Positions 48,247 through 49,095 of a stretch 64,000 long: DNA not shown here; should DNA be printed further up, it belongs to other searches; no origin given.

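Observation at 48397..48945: Orphan formaldehyde-activating-enzyme (Fae) family gene on the minus strand, compositionally distinct, in an otherwise heterotroph-like core region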

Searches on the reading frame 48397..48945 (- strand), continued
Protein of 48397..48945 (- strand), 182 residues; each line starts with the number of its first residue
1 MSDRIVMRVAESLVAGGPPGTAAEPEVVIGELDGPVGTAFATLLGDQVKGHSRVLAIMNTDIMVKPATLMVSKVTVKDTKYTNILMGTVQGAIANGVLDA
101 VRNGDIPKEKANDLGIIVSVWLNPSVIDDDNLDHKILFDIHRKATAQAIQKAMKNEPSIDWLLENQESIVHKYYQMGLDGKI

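Call 69: search_protein_families(library=ncbifam, proteins=[L081:1508-2083:+, L081:2086-3027:+, L081:3038-4099:+, L081:4403-5296:+, L081:5296-5985:+, L081:5985-7319:+, L081:7409-8707:+, L081:9001-9549:+, L081:9634-10041:+], max_evalue=1e-20)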
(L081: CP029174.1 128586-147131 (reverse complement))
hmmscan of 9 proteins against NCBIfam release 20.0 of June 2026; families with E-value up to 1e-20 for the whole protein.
L081:1508-2083:+ (191 aa): 1 family
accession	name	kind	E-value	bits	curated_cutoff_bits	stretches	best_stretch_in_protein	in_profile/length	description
NF041259.1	mono_DmmA_fam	domain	3.5e-33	113.9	60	1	80-178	1-101/101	dimethylamine monooxygenase subunit DmmA family protein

L081:2086-3027:+ (313 aa): 4 families
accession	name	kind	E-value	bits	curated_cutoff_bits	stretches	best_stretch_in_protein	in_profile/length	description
NF007964.0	PRK10684.1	equivalog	1.9e-23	83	383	0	187-303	205-325/333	NADH oxidoreductase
NF009805.0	PRK13289.1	equivalog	2.2e-22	79.6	432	0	8-140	158-291/399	NO-inducible flavohemoprotein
NF058606.1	GlBtMonoRdsGbcB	equivalog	6.5e-22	77.9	500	0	37-142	45-150/362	glycine betaine monooxygenase reductase subunit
NF040810.1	BenC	equivalog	1.5e-21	76.9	430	0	4-142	104-237/333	benzoate 1,2-dioxygenase electron transfer component BenC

L081:3038-4099:+ (353 aa): 0 families

L081:4403-5296:+ (297 aa): 4 families
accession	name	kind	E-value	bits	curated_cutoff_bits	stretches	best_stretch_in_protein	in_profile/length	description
NF001484.0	PRK00331.1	subfamily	1.3e-29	103.1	381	1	107-273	33-199/601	isomerizing glutamine--fructose-6-phosphate transaminase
TIGR01135.1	glmS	equivalog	8.3e-29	100.5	418.05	1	107-273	32-198/607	glutamine--fructose-6-phosphate transaminase (isomerizing)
TIGR01536.1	asn_synth_AEB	equivalog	4.9e-25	88.5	267.1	0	141-280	45-174/517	asparagine synthase (glutamine-hydrolyzing)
TIGR01134.1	purF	equivalog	1.3e-24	87.4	350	1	111-273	35-200/432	amidophosphoribosyltransferase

L081:5296-5985:+ (229 aa): 0 families

L081:5985-7319:+ (444 aa): 1 family
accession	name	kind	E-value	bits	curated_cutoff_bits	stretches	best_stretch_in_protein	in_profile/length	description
NF008730.0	PRK11750.1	equivalog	3.9e-38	130.5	1047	1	94-334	863-1104/1490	glutamate synthase large subunit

L081:7409-8707:+ (432 aa): 4 families
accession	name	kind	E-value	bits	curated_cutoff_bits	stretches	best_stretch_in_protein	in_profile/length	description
TIGR03105.1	gln_synth_III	equivalog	7.6e-210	696.9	469.6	1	6-431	2-435/435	type III glutamate--ammonia ligase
TIGR00653.1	GlnA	equivalog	5e-89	299.1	429.15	1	156-430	183-461/462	type I glutamate--ammonia ligase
NF045547.1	GGputSyn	equivalog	2.1e-76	257.5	650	1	10-425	10-438/438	gamma-glutamylputrescine synthetase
NF007006.0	PRK09469.1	equivalog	2.1e-43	148.6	845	1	157-415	190-452/469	glutamate--ammonia ligase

L081:9001-9549:+ (182 aa): 2 families
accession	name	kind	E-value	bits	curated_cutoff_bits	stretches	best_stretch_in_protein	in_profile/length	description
TIGR03126.1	one_C_fae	equivalog_domain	1.5e-30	106.4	118.05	1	9-172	3-159/160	formaldehyde-activating enzyme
NF009833.0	PRK13307.1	equivalog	1.9e-25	89.5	274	1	8-173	3-161/392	bifunctional 5,6,7,8-tetrahydromethanopterin hydro-lyase/3-hexulose-6-phosphate synthase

L081:9634-10041:+ (135 aa): 0 families

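Call 74: predict_structure(alignment_id=A2)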
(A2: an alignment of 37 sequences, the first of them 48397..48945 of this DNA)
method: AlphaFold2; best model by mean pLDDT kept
length: 182 residues; sequences in the alignment: 37
mean_pLDDT: 93.5   pTM: 0.89
mean pLDDT of the five models: 93.5, 93.3, 92.8, 91.2, 89.8
residues with pLDDT >= 90: 145; 70-90: 33; 50-70: 3; < 50: 1
segments of 3 or more residues with pLDDT < 50: none
pLDDT, mean of each block of 10 residues (from residue 1): 83 91 97 97 89 92 97 92 96 99 97 98 92 96 99 97 95 82 66
secondary structure, 60 per line:
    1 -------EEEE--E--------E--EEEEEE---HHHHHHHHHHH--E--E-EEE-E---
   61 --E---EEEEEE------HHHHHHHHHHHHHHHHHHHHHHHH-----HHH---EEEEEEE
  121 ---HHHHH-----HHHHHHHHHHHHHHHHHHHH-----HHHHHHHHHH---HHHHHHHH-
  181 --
elements in order: E8-11 E26-31 H35-45 E53-55 E67-72 H79-102 E114-120 H124-128 H134-153 H159-168 H172-179

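Call 76: fold_search(model_id=the predicted structure, library=pdb)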
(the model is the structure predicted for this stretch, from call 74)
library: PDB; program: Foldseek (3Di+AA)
matches with E <= 10: 390; with E <= 0.001: 6
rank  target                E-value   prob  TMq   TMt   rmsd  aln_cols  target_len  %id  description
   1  1y60_D                2.2e-17  1.00  0.86  0.93   1.7       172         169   30  Structure of the tetrahydromethanopterin dependent formaldehyde-activating enzyme (Fae) from Methylobacterium extorque (released 2005-01-11)
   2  1y5y_B                6.0e-17  1.00  0.83  0.94   1.6       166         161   30  Structure of the tetrahydromethanopterin dependent formaldehyde-activating enzyme (Fae) from Methylobacterium extorque (released 2005-01-11)
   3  1y60_A                1.2e-16  1.00  0.86  0.93   1.7       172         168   30  Structure of the tetrahydromethanopterin dependent formaldehyde-activating enzyme (Fae) from Methylobacterium extorque (released 2005-01-11)
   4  1y5y_C                1.8e-16  1.00  0.82  0.94   1.6       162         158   30  Structure of the tetrahydromethanopterin dependent formaldehyde-activating enzyme (Fae) from Methylobacterium extorque (released 2005-01-11)
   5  1y5y_A                2.9e-16  1.00  0.82  0.94   1.9       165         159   30  Structure of the tetrahydromethanopterin dependent formaldehyde-activating enzyme (Fae) from Methylobacterium extorque (released 2005-01-11)
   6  8dmf                  1.1e-04  1.00  0.42  0.13   8.0       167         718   13  Cryo-EM structure of the ribosome-bound Bacteroides thetaiotaomicron EF-G2 (released 2023-01-04)
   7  7otc_w                7.8e-03  0.96  0.33  0.11   8.4       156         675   12  Cryo-EM structure of an Escherichia coli 70S ribosome in complex with elongation factor G and the antibiotic Argyrin B (released 2022-05-11)
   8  9cxr_BA               1.1e-02  0.54  0.28  0.20  13.0       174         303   16  X-ray Crystallographic Structure of the Poly(Hexamethylene Adipamide) (Nylon66) Hydrolase Nyl50 at Room Temperature (released 2025-01-29)
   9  6ah0_C                1.6e-02  0.91  0.39  0.12   6.5       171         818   10  The Cryo-EM Structure of the Precusor of Human Pre-catalytic Spliceosome (pre-B complex) (released 2018-11-14)
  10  3zm7_D                1.6e-02  0.54  0.26  0.14  10.6       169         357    9  CRYSTAL STRUCTURE OF THE ATPASE REGION OF Mycobacterium tuberculosis GyrB WITH AMPPCP (released 2013-09-18)
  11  4i3h_B                1.6e-02  0.47  0.26  0.07  16.2       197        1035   12  A three-gate structure of topoisomerase IV from Streptococcus pneumoniae (released 2013-08-28)
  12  9rvu_HE               1.7e-02  0.80  0.37  0.11   7.3       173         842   13  in situ S. pombe hibernating ribosome after 7 days of glucose depletion (released 2026-04-01)
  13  3zm7_B                1.7e-02  0.47  0.25  0.14  11.2       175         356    9  CRYSTAL STRUCTURE OF THE ATPASE REGION OF Mycobacterium tuberculosis GyrB WITH AMPPCP (released 2013-09-18)
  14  4v5f_AY               1.9e-02  0.87  0.35  0.12   5.7       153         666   14  The structure of the ribosome with elongation factor G trapped in the post-translocational state (released 2014-07-09)
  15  3izp                  2.0e-02  0.93  0.37  0.12  14.6       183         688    9  Conformation of EF-G during translocation (released 2011-03-16)
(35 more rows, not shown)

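Call 77: search_protein_families(library=ncbifam, proteins=[P0238, P0265, P0264, P0159, P0150, P0148, P0121, P0123, L043:10001-10546:+], max_evalue=1e-15)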
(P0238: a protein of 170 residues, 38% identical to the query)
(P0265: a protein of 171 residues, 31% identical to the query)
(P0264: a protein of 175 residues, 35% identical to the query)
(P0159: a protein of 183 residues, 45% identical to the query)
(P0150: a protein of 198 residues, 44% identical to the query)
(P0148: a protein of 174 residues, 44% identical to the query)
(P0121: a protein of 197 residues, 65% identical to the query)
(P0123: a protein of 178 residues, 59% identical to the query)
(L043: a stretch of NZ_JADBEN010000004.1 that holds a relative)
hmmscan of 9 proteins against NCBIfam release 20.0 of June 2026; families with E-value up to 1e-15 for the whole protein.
P0238 (170 aa): 2 families
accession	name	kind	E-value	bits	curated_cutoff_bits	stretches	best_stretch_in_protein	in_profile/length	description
TIGR03126.1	one_C_fae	equivalog_domain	3.5e-71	238.5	118.05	1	5-164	1-160/160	formaldehyde-activating enzyme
NF009833.0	PRK13307.1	equivalog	5e-52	177.1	274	1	5-164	2-161/392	bifunctional 5,6,7,8-tetrahydromethanopterin hydro-lyase/3-hexulose-6-phosphate synthase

P0265 (171 aa): 2 families
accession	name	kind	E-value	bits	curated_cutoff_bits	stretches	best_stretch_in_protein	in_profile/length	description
TIGR03126.1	one_C_fae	equivalog_domain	5.5e-74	247.6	118.05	1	7-164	3-160/160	formaldehyde-activating enzyme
NF009833.0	PRK13307.1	equivalog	3.6e-52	177.6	274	1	6-166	3-163/392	bifunctional 5,6,7,8-tetrahydromethanopterin hydro-lyase/3-hexulose-6-phosphate synthase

P0264 (175 aa): 2 families
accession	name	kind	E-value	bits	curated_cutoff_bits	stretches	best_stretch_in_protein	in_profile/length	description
TIGR03126.1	one_C_fae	equivalog_domain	1.7e-56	190.8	118.05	1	5-161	3-159/160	formaldehyde-activating enzyme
NF009833.0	PRK13307.1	equivalog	1.1e-41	143.1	274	1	3-161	2-160/392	bifunctional 5,6,7,8-tetrahydromethanopterin hydro-lyase/3-hexulose-6-phosphate synthase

P0159 (183 aa): 2 families
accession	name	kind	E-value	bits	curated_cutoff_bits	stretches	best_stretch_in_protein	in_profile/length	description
TIGR03126.1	one_C_fae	equivalog_domain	6.3e-37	127.1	118.05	1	24-172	15-159/160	formaldehyde-activating enzyme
NF009833.0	PRK13307.1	equivalog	5.8e-31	107.7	274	1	7-172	2-160/392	bifunctional 5,6,7,8-tetrahydromethanopterin hydro-lyase/3-hexulose-6-phosphate synthase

P0150 (198 aa): 2 families
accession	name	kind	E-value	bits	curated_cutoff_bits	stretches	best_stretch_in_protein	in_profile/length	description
TIGR03126.1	one_C_fae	equivalog_domain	8.2e-38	130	118.05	1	10-168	4-155/160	formaldehyde-activating enzyme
NF009833.0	PRK13307.1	equivalog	4.2e-30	104.9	274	1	22-167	15-155/392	bifunctional 5,6,7,8-tetrahydromethanopterin hydro-lyase/3-hexulose-6-phosphate synthase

P0148 (174 aa): 2 families
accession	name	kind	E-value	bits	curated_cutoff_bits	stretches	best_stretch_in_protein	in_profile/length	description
TIGR03126.1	one_C_fae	equivalog_domain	9.2e-25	87.6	118.05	1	25-173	15-158/160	formaldehyde-activating enzyme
NF009833.0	PRK13307.1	equivalog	4.8e-22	78.4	274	1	24-173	15-159/392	bifunctional 5,6,7,8-tetrahydromethanopterin hydro-lyase/3-hexulose-6-phosphate synthase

P0121 (197 aa): 2 families
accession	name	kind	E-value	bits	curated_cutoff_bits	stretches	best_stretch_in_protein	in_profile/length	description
TIGR03126.1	one_C_fae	equivalog_domain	9.5e-35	120.1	118.05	1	21-187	2-159/160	formaldehyde-activating enzyme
NF009833.0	PRK13307.1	equivalog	1.3e-24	86.8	274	1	21-187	3-160/392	bifunctional 5,6,7,8-tetrahydromethanopterin hydro-lyase/3-hexulose-6-phosphate synthase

P0123 (178 aa): 2 families
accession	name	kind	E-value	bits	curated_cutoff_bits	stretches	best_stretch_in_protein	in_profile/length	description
TIGR03126.1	one_C_fae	equivalog_domain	2.5e-19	70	118.05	1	8-164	2-155/160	formaldehyde-activating enzyme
NF009833.0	PRK13307.1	equivalog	1.5e-16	60.3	274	1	7-164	2-156/392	bifunctional 5,6,7,8-tetrahydromethanopterin hydro-lyase/3-hexulose-6-phosphate synthase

L043:10001-10546:+ (182 aa): 2 families
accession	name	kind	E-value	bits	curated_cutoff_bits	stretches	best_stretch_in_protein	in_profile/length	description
TIGR03126.1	one_C_fae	equivalog_domain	4.1e-37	127.8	118.05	1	7-171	1-158/160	formaldehyde-activating enzyme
NF009833.0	PRK13307.1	equivalog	7.8e-31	107.3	274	1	7-173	2-161/392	bifunctional 5,6,7,8-tetrahydromethanopterin hydro-lyase/3-hexulose-6-phosphate synthase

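Call 78: list_cluster_members(proteins=[L067:10001-10540:+, L048:10001-10543:+, L051:5590-6135:+, L056:10001-10546:+, L041:10001-10546:+, L077:8700-9245:+, L080:8251-8790:+, L081:9001-9546:+])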
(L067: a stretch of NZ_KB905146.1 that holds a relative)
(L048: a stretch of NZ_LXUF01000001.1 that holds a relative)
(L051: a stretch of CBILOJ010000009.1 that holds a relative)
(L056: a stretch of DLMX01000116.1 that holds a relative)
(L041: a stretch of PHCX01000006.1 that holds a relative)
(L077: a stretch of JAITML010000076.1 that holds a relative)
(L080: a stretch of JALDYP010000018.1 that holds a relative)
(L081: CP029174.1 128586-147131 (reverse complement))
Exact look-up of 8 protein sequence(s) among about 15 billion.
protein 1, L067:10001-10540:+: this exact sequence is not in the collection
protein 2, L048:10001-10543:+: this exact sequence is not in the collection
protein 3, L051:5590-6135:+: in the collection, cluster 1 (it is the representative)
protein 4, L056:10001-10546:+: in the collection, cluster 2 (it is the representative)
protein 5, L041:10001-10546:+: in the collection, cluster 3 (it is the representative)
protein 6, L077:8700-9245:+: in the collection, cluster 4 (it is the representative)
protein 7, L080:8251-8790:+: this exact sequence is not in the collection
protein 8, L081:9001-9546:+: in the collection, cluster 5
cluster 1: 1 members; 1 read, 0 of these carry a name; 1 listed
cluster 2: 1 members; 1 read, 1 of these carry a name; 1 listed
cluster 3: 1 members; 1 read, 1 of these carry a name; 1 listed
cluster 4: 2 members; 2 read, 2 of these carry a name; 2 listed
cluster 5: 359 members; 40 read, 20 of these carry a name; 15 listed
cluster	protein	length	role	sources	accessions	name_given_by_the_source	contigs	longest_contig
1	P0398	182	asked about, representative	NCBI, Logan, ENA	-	-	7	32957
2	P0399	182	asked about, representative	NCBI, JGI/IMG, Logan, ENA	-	5,6,7,8-tetrahydromethanopterin hydro-lyase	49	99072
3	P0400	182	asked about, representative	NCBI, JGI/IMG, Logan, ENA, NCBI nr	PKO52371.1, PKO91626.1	MAG: formaldehyde-activating enzyme [Betaproteobacteria bacterium ... | formaldehyde-activating enzyme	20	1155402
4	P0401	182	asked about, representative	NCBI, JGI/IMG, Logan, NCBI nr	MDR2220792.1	MAG: formaldehyde-activating enzyme [Methylobacillus sp.] | formaldehyde-activating enzyme | formaldehyde-activating enzyme [Methylobacillus sp.]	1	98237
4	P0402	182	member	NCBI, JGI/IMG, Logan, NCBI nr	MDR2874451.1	MAG: formaldehyde-activating enzyme [Methylobacillus sp.] | formaldehyde-activating enzyme | formaldehyde-activating enzyme [Methylobacillus sp.]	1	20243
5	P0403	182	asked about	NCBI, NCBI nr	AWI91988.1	aldehyde-activating protein (plasmid) [Methylobacterium sp. DM1] | aldehyde-activating protein [Methylobacterium sp. DM1]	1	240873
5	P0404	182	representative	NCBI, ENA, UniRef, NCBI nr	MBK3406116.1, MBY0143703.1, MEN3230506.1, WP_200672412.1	formaldehyde-activating enzyme [Methylorubrum populi] | Formaldehyde-activating enzyme n=1 Tax=Methylorubrum rhodesianum TaxID=29427 ... | formaldehyde-activating enzyme [Methylorubrum rhodesianum]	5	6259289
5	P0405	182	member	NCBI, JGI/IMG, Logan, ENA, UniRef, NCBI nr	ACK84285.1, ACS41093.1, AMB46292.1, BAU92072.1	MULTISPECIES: formaldehyde-activating enzyme [Methylobacteriaceae] | formaldehyde-activating enzyme | Formaldehyde activating enzyme-like protein n=8 Tax=Methylobacteriaceae TaxID=119045 ...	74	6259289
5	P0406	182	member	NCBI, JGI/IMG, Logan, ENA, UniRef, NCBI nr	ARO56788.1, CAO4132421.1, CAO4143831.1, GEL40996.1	MAG: formaldehyde-activating enzyme [Methylobacteriaceae bacterium] | 5,6,7,8-tetrahydromethanopterin hydro-lyase | Aldehyde-activating protein n=2 Tax=Methylorubrum TaxID=2282523 RepID=A0A1S1PB79_METEX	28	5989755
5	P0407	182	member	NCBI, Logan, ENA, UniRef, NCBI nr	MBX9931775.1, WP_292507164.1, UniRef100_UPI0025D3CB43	MAG: formaldehyde-activating enzyme [Methylobacterium sp.] | formaldehyde-activating enzyme n=1 Tax=Methylobacterium sp. TaxID=409 RepID=UPI0025D3CB43 | formaldehyde-activating enzyme [Methylobacterium sp.]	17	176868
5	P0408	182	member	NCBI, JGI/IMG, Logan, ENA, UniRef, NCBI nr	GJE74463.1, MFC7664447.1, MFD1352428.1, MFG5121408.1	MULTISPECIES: formaldehyde-activating enzyme [Methylorubrum] | 5,6,7,8-tetrahydromethanopterin hydro-lyase | 5,6,7,8-tetrahydromethanopterin hydro-lyase n=1 Tax=Methylorubrum suomiense TaxID=144191 ...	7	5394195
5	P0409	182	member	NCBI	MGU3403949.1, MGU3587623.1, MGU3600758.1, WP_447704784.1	formaldehyde-activating enzyme [Methylobacterium brachiatum]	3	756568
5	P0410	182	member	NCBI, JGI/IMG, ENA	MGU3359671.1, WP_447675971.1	formaldehyde-activating enzyme [Methylobacterium sp. M6A4_1b] | formaldehyde-activating enzyme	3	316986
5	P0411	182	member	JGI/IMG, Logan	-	formaldehyde-activating enzyme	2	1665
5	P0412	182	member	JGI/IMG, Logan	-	5,6,7,8-tetrahydromethanopterin hydro-lyase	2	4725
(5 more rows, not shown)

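Call 79: find_encoding_contigs(protein=P0405, flank=10000, max_places=4)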
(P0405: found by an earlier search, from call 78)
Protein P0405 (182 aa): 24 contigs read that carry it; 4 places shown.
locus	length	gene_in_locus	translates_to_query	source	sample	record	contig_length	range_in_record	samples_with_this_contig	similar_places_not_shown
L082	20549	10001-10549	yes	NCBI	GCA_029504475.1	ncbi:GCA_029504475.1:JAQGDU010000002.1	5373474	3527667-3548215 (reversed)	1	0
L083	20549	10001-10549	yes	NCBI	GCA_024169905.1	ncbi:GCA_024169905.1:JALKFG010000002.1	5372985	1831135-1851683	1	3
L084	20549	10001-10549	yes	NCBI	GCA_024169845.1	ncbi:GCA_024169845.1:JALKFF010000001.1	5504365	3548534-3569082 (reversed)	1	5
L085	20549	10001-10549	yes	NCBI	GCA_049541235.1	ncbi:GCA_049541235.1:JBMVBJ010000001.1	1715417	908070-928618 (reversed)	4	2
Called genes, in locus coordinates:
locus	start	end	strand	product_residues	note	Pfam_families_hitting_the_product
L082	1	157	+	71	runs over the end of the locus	-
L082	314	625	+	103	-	PF04800:NDUS4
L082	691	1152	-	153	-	PF00383:dCMP_cyt_deam_1, PF14437:MafB19-deam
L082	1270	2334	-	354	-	PF20903:SPL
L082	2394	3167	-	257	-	PF09851:SHOCT (weak)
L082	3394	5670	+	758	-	PF02922:CBM_48, PF00128:Alpha-amylase, PF21331:Isoamylase_C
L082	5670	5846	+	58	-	-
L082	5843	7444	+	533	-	PF00989:PAS, PF13188:PAS_8 (faint), PF08448:PAS_4 (weak), PF13426:PAS_9, PF08447:PAS_3 (weak), PF00512:HisKA, PF02518:HATPase_c, PF00072:Response_reg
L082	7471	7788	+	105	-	-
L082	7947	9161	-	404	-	PF00180:Iso_dh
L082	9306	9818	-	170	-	-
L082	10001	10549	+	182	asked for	PF08714:Fae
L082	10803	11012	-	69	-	-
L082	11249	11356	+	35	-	-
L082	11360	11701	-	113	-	-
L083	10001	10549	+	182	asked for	PF08714:Fae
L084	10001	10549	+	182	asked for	PF08714:Fae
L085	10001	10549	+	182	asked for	PF08714:Fae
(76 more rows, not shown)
